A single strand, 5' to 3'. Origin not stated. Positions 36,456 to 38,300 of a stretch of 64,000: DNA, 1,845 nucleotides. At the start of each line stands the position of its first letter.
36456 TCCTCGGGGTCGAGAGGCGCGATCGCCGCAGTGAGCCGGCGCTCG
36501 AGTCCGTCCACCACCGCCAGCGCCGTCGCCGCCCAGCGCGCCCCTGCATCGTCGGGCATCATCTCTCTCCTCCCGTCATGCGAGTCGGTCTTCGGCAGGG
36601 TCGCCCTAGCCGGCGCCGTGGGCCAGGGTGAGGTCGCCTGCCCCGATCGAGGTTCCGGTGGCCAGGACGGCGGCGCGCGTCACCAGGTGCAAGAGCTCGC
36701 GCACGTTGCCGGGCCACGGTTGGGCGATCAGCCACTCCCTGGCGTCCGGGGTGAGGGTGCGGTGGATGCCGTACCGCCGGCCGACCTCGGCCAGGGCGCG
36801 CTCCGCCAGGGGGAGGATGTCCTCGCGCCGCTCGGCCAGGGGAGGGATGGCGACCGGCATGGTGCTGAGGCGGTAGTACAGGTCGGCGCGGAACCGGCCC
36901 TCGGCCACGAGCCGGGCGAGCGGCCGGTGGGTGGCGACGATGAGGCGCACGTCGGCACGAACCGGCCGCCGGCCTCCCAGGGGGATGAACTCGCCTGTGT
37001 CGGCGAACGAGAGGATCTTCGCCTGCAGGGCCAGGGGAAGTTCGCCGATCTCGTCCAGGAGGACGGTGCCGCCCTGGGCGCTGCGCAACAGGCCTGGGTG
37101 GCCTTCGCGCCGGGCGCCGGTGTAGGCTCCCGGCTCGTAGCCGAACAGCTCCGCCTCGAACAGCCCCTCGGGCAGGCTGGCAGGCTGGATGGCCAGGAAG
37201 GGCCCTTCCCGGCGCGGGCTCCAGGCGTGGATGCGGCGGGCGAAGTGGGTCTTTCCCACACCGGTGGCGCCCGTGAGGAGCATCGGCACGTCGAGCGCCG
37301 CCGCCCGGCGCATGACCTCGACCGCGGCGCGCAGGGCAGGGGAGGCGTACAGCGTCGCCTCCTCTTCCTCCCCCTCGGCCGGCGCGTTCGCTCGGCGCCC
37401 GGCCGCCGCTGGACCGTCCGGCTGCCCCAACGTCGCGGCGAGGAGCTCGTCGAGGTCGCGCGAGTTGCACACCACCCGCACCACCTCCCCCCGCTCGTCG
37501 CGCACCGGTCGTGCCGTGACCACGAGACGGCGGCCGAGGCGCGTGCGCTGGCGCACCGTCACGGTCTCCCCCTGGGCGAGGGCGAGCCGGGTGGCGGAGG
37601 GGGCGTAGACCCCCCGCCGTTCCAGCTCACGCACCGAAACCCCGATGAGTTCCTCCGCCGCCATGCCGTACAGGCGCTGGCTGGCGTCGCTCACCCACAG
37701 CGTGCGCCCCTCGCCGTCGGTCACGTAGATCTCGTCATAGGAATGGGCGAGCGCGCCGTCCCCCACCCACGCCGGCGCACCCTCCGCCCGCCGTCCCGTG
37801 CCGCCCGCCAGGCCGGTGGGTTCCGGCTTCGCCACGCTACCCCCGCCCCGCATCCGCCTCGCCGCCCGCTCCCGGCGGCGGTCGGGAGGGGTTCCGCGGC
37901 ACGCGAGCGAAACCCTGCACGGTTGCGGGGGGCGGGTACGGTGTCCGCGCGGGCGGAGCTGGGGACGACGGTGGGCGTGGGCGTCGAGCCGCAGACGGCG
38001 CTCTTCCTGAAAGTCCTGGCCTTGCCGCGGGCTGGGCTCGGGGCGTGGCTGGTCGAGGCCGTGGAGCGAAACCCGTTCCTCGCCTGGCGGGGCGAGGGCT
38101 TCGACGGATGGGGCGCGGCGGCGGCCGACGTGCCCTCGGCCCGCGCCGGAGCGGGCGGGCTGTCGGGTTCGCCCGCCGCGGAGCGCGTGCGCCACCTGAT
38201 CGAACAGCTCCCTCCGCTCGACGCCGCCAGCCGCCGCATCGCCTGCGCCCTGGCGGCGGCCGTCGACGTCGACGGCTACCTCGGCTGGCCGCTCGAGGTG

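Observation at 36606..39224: Self-contained sigma-54 cassette: divergent rpoN-like gene and a PAS-AAA+ activator with no DNA-binding domain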

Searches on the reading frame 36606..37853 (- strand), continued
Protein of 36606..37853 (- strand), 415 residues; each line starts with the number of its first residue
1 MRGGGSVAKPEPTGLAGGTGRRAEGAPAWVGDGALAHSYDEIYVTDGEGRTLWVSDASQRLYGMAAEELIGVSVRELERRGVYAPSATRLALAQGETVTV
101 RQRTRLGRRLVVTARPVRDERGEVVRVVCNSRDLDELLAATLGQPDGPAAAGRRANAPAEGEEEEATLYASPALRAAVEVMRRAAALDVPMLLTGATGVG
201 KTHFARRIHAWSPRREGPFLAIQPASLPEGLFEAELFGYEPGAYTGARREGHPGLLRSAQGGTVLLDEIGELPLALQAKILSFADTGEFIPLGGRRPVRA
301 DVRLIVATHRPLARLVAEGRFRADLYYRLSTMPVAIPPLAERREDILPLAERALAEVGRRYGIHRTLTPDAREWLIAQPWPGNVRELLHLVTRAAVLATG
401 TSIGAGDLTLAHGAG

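Call 59: find_related_loci(query=A6, collection=metagenome_contigs, flank=10000)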
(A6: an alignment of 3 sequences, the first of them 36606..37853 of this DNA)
Query A6 (415 aa) in metagenome_contigs; peptide patterns used: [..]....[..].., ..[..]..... (x = any residue, [..] = any of these).
397 stretches matched a pattern; 18 encode a relative of the query (tblastn E <= 1e-3); 18 distinct loci.
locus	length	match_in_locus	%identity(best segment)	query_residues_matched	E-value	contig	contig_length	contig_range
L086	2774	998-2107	42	38-403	5e-102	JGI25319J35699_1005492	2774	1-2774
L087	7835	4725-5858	39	35-408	5e-88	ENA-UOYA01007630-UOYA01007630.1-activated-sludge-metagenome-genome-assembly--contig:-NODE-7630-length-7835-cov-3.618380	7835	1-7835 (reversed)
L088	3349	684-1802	39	35-403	1e-83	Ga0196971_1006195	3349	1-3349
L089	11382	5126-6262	39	34-408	8e-82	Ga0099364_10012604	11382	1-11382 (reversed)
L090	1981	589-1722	37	35-408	2e-84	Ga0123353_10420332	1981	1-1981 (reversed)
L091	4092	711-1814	38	35-398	2e-80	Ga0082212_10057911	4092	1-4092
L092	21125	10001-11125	36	37-410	5e-75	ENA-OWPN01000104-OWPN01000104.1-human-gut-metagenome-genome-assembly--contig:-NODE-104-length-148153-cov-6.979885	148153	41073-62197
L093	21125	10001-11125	36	37-410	3e-74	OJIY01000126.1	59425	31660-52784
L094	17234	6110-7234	35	37-410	1e-73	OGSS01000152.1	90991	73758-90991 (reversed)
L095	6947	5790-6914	36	37-410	1e-73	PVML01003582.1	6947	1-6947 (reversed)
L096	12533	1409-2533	36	37-410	1e-72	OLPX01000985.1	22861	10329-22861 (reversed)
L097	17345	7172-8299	35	37-410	2e-72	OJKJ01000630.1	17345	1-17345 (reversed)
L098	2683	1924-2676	39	35-281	3e-52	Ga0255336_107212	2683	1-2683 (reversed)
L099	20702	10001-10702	41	170-410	2e-50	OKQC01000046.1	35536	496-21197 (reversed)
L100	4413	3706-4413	36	35-266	1e-41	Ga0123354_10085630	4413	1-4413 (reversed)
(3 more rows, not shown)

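Call 83: predict_structure(alignment_id=A8)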
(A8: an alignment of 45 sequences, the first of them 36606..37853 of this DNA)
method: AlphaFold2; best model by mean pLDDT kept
length: 415 residues; sequences in the alignment: 45
mean_pLDDT: 86.5   pTM: 0.61
mean pLDDT of the five models: 86.5, 85.9, 85.5, 85.4, 85.3
residues with pLDDT >= 90: 321; 70-90: 29; 50-70: 13; < 50: 52
segments of 3 or more residues with pLDDT < 50: 1-29, 143-164
pLDDT, mean of each block of 10 residues (from residue 1): 36 34 41 72 97 94 95 97 97 96 94 97 97 79 43 35 61 95 94 96 96 97 91 96 90 97 98 96 96 96 97 97 94 94 95 94 96 95 92 95 97 78
secondary structure, 60 per line:
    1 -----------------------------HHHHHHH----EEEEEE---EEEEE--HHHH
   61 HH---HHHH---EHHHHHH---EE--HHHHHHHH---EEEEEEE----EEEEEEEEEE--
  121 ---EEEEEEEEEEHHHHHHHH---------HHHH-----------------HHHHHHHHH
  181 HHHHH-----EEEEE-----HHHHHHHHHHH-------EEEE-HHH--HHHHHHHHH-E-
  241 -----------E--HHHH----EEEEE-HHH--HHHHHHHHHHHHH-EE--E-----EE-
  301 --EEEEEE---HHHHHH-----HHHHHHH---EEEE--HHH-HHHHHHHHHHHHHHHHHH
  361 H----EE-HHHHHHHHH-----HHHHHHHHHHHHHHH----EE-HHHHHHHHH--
elements in order: H30-36 E41-46 E50-54 H57-62 H66-69 H74-79 H87-94 E98-104 E109-118 E124-133 H134-141 H151-154 H172-185 E191-195 H201-211 E219-222 H229-237 H255-258 E263-267 H274-286 E303-308 H312-317 H323-329 E333-336 H343-361 H369-377 H383-397 H405-413

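Call 85: fold_search(model_id=the predicted structure, library=pdb)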
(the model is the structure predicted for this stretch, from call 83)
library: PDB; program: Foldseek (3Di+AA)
matches with E <= 10: 1822; with E <= 0.001: 1234
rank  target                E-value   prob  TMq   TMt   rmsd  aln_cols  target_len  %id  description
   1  1ny5_A                9.1e-32  1.00  0.59  0.63   2.9       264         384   43  Crystal structure of sigm54 activator (AAA+ ATPase) in the inactive state (released 2003-11-11)
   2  1ny5_B                7.7e-31  1.00  0.59  0.63   2.8       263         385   43  Crystal structure of sigm54 activator (AAA+ ATPase) in the inactive state (released 2003-11-11)
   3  3m0e_A                9.3e-30  1.00  0.55  0.89   2.4       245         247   44  Crystal structure of the ATP-bound state of Walker B mutant of NtrC1 ATPase domain (released 2010-11-03)
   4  4l4u                  3.6e-29  1.00  0.55  0.59   2.2       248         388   43  Crystal structure of construct containing A. aeolicus NtrC1 receiver, central and DNA binding domains (released 2013-08-28)
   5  4lzz_W                6.1e-29  1.00  0.56  0.90   2.2       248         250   45  Nucleotide-induced asymmetry within atpase activator ring drives s54-RNAP interaction and ATP hydrolysis (released 2013-12-04)
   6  6lua_D                6.5e-29  1.00  0.56  0.93   1.5       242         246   40  Cis-mutant R349A of the central AAA+ domain of the flagellar regulatory protein FlrC (released 2020-03-18)
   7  6luf_C                8.3e-29  1.00  0.56  0.94   1.4       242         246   40  Trans-acting mutant Y290A of the central AAA+ domain of the flagellar regulatory protein FlrC (released 2020-03-18)
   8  1ny6_C                1.2e-28  1.00  0.56  0.92   1.6       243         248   45  Crystal structure of sigm54 activator (AAA+ ATPase) in the active state (released 2003-11-11)
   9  1ny6_A                1.7e-28  1.00  0.56  0.94   1.5       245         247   45  Crystal structure of sigm54 activator (AAA+ ATPase) in the active state (released 2003-11-11)
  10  4lzz_L                2.3e-28  1.00  0.56  0.93   1.7       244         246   45  Nucleotide-induced asymmetry within atpase activator ring drives s54-RNAP interaction and ATP hydrolysis (released 2013-12-04)
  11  6luf_A                2.6e-28  1.00  0.56  0.94   1.4       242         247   40  Trans-acting mutant Y290A of the central AAA+ domain of the flagellar regulatory protein FlrC (released 2020-03-18)
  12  1ny6_B                3.2e-28  1.00  0.56  0.94   1.6       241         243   46  Crystal structure of sigm54 activator (AAA+ ATPase) in the active state (released 2003-11-11)
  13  4qht_C                5.5e-28  1.00  0.55  0.91   1.6       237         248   42  Crystal structure of AAA+/ sigma 54 activator domain of the flagellar regulatory protein FlrC from Vibrio cholerae in  (released 2014-07-16)
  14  4qht_A                8.9e-28  1.00  0.54  0.90   1.4       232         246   42  Crystal structure of AAA+/ sigma 54 activator domain of the flagellar regulatory protein FlrC from Vibrio cholerae in  (released 2014-07-16)
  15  6lua_A                1.0e-27  1.00  0.56  0.93   1.5       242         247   40  Cis-mutant R349A of the central AAA+ domain of the flagellar regulatory protein FlrC (released 2020-03-18)
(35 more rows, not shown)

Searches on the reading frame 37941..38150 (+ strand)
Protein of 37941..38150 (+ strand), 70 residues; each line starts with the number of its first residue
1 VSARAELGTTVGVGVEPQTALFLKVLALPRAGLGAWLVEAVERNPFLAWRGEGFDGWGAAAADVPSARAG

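Call 31: search_protein_families(library=pfam, proteins=[window:37941-38150:+], max_evalue=10)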
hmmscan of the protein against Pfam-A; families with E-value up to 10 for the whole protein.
window:37941-38150:+ (70 aa): 1 family
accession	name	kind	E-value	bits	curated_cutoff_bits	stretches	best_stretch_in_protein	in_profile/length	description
PF00309.25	Sigma54_AID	-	0.0024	18.1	23.8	1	17-47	14-44/46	Sigma-54 factor, Activator interacting domain (AID)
